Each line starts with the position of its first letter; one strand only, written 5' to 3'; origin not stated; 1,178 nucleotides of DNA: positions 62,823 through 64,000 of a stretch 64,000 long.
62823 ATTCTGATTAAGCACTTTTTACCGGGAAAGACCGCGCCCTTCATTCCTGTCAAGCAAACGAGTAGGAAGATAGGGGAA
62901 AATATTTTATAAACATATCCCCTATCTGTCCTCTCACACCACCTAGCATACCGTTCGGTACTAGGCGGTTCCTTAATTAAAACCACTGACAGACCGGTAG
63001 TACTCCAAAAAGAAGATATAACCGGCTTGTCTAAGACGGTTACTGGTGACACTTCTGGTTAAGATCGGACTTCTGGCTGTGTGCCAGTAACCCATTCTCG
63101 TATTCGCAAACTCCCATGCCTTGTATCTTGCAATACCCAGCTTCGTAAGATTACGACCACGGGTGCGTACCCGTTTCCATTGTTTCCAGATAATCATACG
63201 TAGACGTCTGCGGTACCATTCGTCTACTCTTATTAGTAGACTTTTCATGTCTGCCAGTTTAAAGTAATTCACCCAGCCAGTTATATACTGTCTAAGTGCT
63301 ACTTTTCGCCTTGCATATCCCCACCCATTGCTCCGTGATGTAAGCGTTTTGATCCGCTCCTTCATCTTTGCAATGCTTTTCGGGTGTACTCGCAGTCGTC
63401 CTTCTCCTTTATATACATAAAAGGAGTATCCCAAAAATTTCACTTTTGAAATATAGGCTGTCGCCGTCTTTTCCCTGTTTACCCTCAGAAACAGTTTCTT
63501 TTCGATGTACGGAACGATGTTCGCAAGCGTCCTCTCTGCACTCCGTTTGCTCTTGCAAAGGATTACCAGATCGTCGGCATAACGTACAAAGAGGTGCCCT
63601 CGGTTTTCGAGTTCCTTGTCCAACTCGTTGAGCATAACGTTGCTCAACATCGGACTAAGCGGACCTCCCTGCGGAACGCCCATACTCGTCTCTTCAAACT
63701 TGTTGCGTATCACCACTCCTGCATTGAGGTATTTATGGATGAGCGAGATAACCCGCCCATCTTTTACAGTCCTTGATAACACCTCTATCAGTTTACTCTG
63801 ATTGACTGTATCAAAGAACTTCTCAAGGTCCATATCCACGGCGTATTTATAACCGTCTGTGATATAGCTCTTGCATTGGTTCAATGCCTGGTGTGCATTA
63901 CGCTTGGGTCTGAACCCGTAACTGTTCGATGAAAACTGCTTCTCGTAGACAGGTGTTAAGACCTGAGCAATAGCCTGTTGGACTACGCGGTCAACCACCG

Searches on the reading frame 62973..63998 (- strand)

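Call 53: search_protein_families(library=pfam, proteins=[window:62973-63998:-], max_evalue=0.00001)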
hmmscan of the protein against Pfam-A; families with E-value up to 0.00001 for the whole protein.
window:62973-63998:- (341 aa): 2 families
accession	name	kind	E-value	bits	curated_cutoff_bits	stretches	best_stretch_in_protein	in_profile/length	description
PF00078.32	RVT_1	-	7.7e-38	130.7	29.6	1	2-192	18-204/205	Reverse transcriptase (RNA-dependent DNA polymerase)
PF08388.16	GIIM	-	1.2e-19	70.5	23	1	210-287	2-79/80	Group II intron, maturase-specific domain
